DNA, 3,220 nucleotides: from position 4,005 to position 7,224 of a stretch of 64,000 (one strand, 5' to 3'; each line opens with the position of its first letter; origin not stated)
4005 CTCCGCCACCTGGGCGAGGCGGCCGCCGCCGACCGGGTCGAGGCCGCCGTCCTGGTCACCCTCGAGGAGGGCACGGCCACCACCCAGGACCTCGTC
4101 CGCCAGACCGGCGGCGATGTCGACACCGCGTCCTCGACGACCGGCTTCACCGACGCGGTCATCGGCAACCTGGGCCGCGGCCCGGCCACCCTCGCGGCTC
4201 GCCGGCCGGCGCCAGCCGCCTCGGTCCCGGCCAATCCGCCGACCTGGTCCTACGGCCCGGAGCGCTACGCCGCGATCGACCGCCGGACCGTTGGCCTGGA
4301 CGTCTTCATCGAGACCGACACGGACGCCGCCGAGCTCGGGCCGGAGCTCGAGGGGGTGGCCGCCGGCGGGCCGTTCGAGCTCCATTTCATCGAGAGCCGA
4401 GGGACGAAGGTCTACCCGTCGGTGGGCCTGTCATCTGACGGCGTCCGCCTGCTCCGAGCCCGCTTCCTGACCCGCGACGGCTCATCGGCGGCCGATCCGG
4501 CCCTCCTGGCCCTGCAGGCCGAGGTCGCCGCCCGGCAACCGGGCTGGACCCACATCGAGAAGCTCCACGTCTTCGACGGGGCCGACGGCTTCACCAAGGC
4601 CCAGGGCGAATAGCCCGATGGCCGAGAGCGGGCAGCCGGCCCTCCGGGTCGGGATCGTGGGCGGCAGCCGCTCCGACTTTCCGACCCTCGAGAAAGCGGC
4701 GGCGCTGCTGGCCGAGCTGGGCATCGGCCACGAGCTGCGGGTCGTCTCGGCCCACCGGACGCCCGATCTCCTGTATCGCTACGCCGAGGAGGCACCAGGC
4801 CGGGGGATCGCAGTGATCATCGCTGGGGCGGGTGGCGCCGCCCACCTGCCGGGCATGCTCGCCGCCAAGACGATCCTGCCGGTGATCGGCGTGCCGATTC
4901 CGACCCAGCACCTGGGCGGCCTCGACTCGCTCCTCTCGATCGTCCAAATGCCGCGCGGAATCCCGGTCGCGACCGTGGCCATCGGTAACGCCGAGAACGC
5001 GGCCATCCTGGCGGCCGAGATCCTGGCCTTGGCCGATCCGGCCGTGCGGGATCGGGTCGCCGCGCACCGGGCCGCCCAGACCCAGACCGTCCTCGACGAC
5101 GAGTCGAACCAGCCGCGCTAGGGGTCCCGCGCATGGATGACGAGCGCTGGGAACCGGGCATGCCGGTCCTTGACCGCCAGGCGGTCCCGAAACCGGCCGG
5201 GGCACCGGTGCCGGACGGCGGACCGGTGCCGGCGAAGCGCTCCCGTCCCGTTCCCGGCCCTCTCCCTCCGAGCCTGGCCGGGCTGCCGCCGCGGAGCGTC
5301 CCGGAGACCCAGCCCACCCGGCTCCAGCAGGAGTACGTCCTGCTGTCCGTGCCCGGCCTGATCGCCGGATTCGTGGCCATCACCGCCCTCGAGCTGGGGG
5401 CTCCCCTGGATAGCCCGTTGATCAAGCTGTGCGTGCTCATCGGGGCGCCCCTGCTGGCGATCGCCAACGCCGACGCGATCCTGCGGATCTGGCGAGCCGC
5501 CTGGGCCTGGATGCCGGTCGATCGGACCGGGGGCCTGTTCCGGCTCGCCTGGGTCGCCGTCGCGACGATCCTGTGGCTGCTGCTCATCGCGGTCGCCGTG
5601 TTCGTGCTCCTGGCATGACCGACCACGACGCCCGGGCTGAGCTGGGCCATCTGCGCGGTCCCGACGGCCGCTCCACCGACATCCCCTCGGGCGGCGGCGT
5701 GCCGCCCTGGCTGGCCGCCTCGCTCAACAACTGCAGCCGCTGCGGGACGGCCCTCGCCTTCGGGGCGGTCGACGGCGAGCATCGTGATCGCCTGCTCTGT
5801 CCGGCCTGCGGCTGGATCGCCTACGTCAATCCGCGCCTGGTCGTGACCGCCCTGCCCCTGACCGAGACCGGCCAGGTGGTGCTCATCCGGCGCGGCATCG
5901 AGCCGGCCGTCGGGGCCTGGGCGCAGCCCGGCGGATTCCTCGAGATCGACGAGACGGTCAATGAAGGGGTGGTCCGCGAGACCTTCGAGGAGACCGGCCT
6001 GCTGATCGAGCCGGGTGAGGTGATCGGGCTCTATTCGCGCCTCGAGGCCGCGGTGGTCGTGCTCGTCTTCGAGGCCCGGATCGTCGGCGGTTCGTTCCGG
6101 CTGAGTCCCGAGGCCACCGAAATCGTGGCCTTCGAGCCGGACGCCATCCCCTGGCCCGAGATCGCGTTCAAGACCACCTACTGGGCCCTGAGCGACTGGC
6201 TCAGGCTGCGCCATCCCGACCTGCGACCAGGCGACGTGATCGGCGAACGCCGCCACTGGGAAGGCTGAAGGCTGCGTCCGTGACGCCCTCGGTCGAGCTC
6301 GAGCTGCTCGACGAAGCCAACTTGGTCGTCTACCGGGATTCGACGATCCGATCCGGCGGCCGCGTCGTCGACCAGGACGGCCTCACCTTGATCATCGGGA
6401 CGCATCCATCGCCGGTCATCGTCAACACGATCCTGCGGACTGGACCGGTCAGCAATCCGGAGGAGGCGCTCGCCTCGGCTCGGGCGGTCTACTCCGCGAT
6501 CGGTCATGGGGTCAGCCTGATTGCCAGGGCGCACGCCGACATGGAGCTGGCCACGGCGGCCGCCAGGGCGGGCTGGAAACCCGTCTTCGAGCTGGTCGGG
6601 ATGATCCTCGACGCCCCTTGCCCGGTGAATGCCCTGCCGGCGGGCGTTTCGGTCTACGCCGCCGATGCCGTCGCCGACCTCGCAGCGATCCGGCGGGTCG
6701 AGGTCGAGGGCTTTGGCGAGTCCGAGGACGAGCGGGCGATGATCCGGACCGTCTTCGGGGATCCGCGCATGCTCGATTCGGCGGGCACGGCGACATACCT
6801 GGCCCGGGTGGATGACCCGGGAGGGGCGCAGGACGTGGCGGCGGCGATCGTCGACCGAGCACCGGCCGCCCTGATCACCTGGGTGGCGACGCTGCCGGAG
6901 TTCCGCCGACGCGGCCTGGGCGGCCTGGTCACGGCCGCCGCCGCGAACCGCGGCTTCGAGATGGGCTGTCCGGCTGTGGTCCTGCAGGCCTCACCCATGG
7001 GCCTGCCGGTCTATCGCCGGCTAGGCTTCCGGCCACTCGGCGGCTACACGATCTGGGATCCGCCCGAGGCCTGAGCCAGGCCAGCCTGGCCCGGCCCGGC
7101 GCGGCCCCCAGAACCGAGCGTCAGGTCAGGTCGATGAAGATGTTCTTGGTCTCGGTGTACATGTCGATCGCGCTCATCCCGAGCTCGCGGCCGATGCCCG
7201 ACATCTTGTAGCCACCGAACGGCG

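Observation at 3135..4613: Isocitrate/homoisocitrate dehydrogenase-like gene with an unexplained roughly 150-aa C-terminal extension, between purK and purE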

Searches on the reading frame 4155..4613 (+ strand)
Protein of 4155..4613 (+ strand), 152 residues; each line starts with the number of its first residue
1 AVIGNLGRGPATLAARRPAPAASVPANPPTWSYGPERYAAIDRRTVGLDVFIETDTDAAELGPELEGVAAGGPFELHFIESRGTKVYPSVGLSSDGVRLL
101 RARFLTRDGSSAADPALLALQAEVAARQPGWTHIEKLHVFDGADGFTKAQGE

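Call 3: search_protein_families(library=pfam, proteins=[window:4155-4613:+], max_evalue=1)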
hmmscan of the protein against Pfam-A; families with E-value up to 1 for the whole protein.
window:4155-4613:+ (152 aa): 1 family
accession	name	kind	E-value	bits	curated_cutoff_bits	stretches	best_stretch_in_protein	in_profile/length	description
PF18324.6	Isocitrate_DH_C_bact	-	6.8e-20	71.6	25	1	43-152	1-110/110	Bacterial isocitrate dehydrogenase, C-terminal domain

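Call 4: search_protein_families(library=ncbifam, proteins=[window:4155-4613:+], max_evalue=1)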
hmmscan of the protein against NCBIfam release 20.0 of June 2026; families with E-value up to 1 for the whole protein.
window:4155-4613:+ (152 aa): 2 families
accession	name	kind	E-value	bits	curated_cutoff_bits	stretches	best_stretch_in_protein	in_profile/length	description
NF006673.0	PRK09222.1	equivalog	1.9e-17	63.4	509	1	1-152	336-482/482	NADP-dependent isocitrate dehydrogenase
TIGR02924.1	ICDH_alpha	equivalog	6.8e-08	32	561.35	1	2-146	333-473/473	isocitrate dehydrogenase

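Call 6: search_solved_structures(query=window:4155-4613:+, max_evalue=10, show_alignments=2)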
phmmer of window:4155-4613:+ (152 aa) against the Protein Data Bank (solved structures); distinct sequences matched with E-value up to 10: 1.
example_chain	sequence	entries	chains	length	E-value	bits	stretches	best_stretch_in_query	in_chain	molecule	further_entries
2d1c_A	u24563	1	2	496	3.5e-25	91.9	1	39-152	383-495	Isocitrate dehydrogenase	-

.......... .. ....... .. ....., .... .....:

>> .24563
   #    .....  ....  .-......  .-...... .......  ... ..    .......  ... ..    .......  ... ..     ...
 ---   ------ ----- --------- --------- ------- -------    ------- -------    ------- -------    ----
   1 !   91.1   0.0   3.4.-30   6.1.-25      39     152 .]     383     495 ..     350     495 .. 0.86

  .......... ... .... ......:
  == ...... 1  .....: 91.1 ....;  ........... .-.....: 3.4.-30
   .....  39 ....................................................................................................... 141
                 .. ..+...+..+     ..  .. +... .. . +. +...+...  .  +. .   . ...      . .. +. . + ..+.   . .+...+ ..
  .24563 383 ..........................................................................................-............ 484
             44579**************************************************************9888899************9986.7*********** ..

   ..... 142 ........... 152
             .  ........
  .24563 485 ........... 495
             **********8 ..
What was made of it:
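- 4281..4610 (+): IDH C-terminal domain, PF18324 (residues 383-492): ferredoxin-like beta-alpha-beta-beta-alpha-beta fold, the 'second clasp' of subfamily IV IDHs. 2D1C at E 3.5e-25 with this part alone (call 6).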

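Call 33: search_protein_representatives(protein=window:4155-4610:+)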
Query: 152 residues. Proteins with E-value up to 0.001 (for the whole library): 185; up to 1e-10: 68; up to 1e-30: 2. The best 150 are listed.
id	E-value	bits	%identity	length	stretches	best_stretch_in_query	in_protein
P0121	3.8e-51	189.2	65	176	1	1-152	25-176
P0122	5.2e-33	130.4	51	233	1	1-152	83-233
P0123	1.6e-29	119.0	50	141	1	25-152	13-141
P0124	3.6e-26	108.2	45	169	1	1-152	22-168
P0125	1.3e-25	106.4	45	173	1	2-152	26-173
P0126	5.0e-23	98.0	51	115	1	39-152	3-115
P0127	1.1e-22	96.8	44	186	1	1-152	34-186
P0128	3.2e-22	95.3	44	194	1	2-152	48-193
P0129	3.8e-21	91.8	41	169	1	1-152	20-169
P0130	1.2e-19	87.0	43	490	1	2-152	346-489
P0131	1.5e-19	86.7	45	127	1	29-152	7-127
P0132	3.9e-19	85.3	40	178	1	2-151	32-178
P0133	1.1e-18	83.8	44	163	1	10-152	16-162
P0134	2.3e-18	82.8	42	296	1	20-152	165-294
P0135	3.6e-18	82.2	40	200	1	1-152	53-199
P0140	1.5e-17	80.2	44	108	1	46-152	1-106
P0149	1.1e-15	74.1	39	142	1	23-151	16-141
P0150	1.6e-14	70.4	35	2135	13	84-117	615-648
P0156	4.3e-14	69.0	53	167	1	66-152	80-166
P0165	6.0e-13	65.2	37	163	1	35-152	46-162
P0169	1.3e-12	64.1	41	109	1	46-152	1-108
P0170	1.3e-12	64.1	43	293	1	40-152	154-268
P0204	4.4e-09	52.7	45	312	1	69-152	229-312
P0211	2.4e-08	50.3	31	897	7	10-58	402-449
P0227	2.0e-07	47.3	41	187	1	40-112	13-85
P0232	4.7e-07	46.1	56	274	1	52-114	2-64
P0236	6.6e-07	45.6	28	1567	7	79-135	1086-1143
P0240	8.6e-07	45.2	27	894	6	6-53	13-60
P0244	3.2e-06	43.4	72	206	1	111-146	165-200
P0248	5.9e-06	42.5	31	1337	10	8-59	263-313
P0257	2.3e-05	40.6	34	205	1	43-152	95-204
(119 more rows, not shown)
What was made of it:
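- Tried and rejected: The domain alone was searched against 1.84 billion representatives (call 33). Long repetitive hits in call 33 (P0150, P0211, P0236, P0240, P0248; 6-13 stretches each).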

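Call 37: search_protein_families(library=pfam, proteins=[P0170, P0204, P0257, P0156, P0165, P0232, P0244, P0227, P0149, P0140], max_evalue=0.01)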
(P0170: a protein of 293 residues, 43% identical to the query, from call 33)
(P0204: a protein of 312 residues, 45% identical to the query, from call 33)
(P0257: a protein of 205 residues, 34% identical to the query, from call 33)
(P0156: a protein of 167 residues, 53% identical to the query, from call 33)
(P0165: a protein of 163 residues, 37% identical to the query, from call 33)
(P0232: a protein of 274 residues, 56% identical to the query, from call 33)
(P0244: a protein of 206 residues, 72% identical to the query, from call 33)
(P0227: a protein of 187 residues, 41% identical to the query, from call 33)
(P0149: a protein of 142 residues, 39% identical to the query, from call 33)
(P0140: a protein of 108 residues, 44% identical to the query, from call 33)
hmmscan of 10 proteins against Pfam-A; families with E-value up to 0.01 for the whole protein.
P0170 (293 aa): 2 families
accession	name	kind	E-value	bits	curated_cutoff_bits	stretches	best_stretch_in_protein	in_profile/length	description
PF18324.6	Isocitrate_DH_C_bact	-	1.2e-22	80.5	25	1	157-268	1-110/110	Bacterial isocitrate dehydrogenase, C-terminal domain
PF06724.16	DUF1206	-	1.3e-14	54.4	26.2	1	24-90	1-69/70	Domain of Unknown Function (DUF1206)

P0204 (312 aa): 1 family
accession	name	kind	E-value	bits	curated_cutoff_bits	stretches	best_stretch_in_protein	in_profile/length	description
PF18324.6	Isocitrate_DH_C_bact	-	1.9e-14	54.1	25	1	223-312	21-110/110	Bacterial isocitrate dehydrogenase, C-terminal domain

P0257 (205 aa): 1 family
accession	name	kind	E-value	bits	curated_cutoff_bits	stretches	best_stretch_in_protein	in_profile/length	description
PF18324.6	Isocitrate_DH_C_bact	-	6e-14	52.5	25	1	96-204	2-110/110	Bacterial isocitrate dehydrogenase, C-terminal domain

P0156 (167 aa): 1 family
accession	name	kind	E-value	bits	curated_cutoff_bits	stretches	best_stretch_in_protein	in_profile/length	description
PF18324.6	Isocitrate_DH_C_bact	-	1.1e-22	80.7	25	1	82-166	26-110/110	Bacterial isocitrate dehydrogenase, C-terminal domain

P0165 (163 aa): 2 families
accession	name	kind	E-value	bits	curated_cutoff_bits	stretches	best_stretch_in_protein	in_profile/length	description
PF18324.6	Isocitrate_DH_C_bact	-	1.8e-27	96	25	1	55-162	2-110/110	Bacterial isocitrate dehydrogenase, C-terminal domain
PF00180.25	Iso_dh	-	0.0016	18.2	27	1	20-45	2-27/348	Isocitrate/isopropylmalate dehydrogenase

P0232 (274 aa): 2 families
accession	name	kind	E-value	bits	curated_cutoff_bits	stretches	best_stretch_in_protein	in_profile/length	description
PF00731.26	AIRC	-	2.3e-09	37.4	30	1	174-201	61-88/148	AIR carboxylase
PF18324.6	Isocitrate_DH_C_bact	-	2.2e-08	34.6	25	1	6-64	15-72/110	Bacterial isocitrate dehydrogenase, C-terminal domain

P0244 (206 aa): 0 families

P0227 (187 aa): 1 family
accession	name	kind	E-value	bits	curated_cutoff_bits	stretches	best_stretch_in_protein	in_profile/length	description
PF18324.6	Isocitrate_DH_C_bact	-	5.2e-15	55.9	25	1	16-99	1-83/110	Bacterial isocitrate dehydrogenase, C-terminal domain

P0149 (142 aa): 1 family
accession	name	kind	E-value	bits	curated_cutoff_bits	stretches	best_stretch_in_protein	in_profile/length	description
PF18324.6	Isocitrate_DH_C_bact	-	7.8e-28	97.2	25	1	33-141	1-109/110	Bacterial isocitrate dehydrogenase, C-terminal domain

P0140 (108 aa): 1 family
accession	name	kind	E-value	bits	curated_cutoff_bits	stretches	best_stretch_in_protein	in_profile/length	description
PF18324.6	Isocitrate_DH_C_bact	-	3.3e-30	104.8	25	1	1-106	4-110/110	Bacterial isocitrate dehydrogenase, C-terminal domain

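Call 38: find_encoding_contigs(protein=P0140, flank=3000, max_places=3)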
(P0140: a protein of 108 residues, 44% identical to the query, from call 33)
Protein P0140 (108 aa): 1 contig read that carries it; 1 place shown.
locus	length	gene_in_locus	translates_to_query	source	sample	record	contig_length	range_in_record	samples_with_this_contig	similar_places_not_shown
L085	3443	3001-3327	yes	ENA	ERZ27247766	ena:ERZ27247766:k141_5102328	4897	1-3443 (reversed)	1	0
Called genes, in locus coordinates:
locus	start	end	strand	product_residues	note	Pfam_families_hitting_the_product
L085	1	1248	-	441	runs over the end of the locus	PF08450:SGL (faint), PF20067:SSL_N (faint), PF01436:NHL (faint), PF06739:SBBP (faint)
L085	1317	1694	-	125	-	PF00196:GerE (weak), PF00126:HTH_1 (faint)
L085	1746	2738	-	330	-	PF02517:Rce1-like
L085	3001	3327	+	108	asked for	PF18324:Isocitrate_DH_C_bact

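Call 40: find_encoding_contigs(protein=P0126, flank=4000, max_places=3)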
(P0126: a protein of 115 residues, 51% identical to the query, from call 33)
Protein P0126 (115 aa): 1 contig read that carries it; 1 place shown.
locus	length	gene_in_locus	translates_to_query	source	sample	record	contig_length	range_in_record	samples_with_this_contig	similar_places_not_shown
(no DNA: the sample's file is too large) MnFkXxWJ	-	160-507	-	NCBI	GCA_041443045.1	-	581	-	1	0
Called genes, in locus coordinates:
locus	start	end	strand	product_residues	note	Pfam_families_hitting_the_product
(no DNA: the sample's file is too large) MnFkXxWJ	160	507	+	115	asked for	PF18324:Isocitrate_DH_C_bact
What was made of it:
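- Tried and rejected: P0126 sits on a 581-nt contig with no DNA held (call 40).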

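Call 41: find_encoding_contigs(protein=P0170, flank=4000, max_places=3)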
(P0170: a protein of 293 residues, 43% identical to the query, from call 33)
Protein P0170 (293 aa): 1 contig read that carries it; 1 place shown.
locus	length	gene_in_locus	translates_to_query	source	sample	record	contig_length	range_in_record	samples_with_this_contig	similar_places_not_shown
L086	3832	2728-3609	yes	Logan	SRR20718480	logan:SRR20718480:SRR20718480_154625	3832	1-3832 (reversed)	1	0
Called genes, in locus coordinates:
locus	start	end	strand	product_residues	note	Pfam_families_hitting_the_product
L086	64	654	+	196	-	-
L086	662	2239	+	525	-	PF06826:Asp-Al_Ex, PF02080:TrkA_C, PF06826:Asp-Al_Ex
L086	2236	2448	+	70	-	-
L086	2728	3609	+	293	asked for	PF06724:DUF1206, PF18324:Isocitrate_DH_C_bact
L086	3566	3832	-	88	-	?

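Call 42: find_encoding_contigs(protein=P0169, flank=4000, max_places=3)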
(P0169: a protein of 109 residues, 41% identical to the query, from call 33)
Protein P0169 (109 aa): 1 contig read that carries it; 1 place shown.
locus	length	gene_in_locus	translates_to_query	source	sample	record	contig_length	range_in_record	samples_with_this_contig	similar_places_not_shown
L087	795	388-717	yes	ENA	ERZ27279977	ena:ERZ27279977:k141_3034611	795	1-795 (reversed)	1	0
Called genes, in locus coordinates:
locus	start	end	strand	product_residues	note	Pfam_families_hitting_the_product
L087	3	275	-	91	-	?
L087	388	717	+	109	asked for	PF18324:Isocitrate_DH_C_bact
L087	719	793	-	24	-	?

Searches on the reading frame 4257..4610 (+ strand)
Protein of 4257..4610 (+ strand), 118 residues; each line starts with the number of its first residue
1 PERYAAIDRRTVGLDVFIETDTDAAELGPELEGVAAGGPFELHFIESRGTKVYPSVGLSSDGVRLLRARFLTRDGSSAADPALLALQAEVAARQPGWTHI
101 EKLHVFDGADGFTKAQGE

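Call 51: predict_structure(alignment_id=A2)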
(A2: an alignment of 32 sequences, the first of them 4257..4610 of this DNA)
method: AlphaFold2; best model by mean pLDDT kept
length: 118 residues; sequences in the alignment: 32
mean_pLDDT: 93.4   pTM: 0.87
mean pLDDT of the five models: 93.4, 93.1, 93.1, 92.6, 92.6
residues with pLDDT >= 90: 99; 70-90: 14; 50-70: 5; < 50: 0
segments of 3 or more residues with pLDDT < 50: none
pLDDT, mean of each block of 10 residues (from residue 1): 85 98 95 96 95 82 90 97 98 96 97 90
secondary structure, 60 per line:
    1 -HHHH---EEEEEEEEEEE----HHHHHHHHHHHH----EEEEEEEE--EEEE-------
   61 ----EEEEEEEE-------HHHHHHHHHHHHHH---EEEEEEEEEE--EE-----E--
elements in order: H2-5 E9-19 H24-35 E40-47 E50-53 E65-72 H80-93 E97-106
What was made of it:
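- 4281..4610 (+): AF2 domain model pLDDT 93.4, pTM 0.87 (call 51).
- On NADP-dependent isocitrate dehydrogenase, PRK09222 type (NCBIfam NF006673; 'subfamily IV' IDH): AF2 domain model pLDDT 93.4 (call 51).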

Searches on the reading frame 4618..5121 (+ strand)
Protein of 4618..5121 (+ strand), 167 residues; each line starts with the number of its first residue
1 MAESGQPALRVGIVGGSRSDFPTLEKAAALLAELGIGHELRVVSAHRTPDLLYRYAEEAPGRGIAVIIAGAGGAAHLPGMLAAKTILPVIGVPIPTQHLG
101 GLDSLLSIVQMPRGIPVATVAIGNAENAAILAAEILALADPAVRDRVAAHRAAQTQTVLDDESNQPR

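Call 3: search_protein_families(library=pfam, proteins=[window:4618-5121:+], max_evalue=1)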
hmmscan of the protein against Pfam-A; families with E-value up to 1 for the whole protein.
window:4618-5121:+ (167 aa): 1 family
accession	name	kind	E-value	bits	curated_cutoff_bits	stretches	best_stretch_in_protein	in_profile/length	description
PF00731.26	AIRC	-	1.9e-62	209.6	30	1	10-156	1-147/148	AIR carboxylase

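Call 4: search_protein_families(library=ncbifam, proteins=[window:4618-5121:+], max_evalue=1)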
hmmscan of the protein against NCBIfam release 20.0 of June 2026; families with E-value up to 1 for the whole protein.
window:4618-5121:+ (167 aa): 2 families
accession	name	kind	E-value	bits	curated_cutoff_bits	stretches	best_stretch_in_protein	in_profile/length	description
TIGR01162.1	purE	equivalog_domain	1.5e-62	209.7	149.6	1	11-163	1-153/156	5-(carboxyamino)imidazole ribonucleotide mutase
NF033503.1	LarB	equivalog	3.4e-07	30.1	175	1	8-136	79-207/209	nickel pincer cofactor biosynthesis protein LarB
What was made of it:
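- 4618..5121 (+): purE (class I N5-CAIR mutase). Its ATG lies 4 nt after the icd stop, so it is probably co-transcribed and translationally coupled. TIGR01162 209.7 bits against 149.6; PF00731 (calls 3, 4).
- Checked: The downstream neighbour at 4618..5121 is PurE (TIGR01162 209.7 bits, cut-off 149.6) (call 4).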

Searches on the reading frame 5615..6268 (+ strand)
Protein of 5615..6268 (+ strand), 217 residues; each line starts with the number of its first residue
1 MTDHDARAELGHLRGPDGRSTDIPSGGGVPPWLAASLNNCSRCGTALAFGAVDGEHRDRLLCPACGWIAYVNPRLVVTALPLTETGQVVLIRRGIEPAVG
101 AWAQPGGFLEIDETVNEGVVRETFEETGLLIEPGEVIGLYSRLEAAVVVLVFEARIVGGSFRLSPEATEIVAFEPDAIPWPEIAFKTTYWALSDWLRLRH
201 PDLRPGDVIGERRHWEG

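Call 54: search_protein_families(library=pfam, proteins=[window:5615-6268:+], max_evalue=0.001)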
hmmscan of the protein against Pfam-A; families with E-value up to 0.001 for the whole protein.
window:5615-6268:+ (217 aa): 2 families
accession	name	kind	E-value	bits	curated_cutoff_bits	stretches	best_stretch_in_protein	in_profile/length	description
PF00293.34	NUDIX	-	9.8e-14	51.9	21.1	1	74-178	3-118/134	NUDIX domain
PF14803.11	Zn_ribbon_Nudix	-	2.1e-09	37.6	25.6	1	40-70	3-33/34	Nudix N-terminal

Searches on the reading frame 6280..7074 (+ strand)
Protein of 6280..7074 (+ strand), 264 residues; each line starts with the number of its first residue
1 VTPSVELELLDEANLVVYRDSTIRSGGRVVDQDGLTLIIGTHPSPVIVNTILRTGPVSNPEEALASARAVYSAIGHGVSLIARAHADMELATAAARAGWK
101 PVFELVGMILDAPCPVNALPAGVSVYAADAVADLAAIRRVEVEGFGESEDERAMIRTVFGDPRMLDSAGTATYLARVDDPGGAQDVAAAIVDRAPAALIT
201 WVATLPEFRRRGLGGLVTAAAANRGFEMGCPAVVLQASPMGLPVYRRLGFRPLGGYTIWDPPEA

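Call 54: search_protein_families(library=pfam, proteins=[window:6280-7074:+], max_evalue=0.001)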
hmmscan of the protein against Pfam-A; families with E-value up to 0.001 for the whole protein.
window:6280-7074:+ (264 aa): 4 families
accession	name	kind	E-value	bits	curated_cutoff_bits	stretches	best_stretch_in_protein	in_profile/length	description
PF13508.13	Acetyltransf_7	-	2e-05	25.3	27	1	186-251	15-83/84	Acetyltransferase (GNAT) domain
PF00583.31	Acetyltransf_1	-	2.6e-05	24.9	20.7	1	193-250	56-116/116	Acetyltransferase (GNAT) family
PF13527.13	Acetyltransf_9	-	3e-05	24.5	25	1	194-252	70-126/127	Acetyltransferase (GNAT) domain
PF08445.16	FR47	-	6.1e-05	23.4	22.1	1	187-251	13-78/86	FR47-like protein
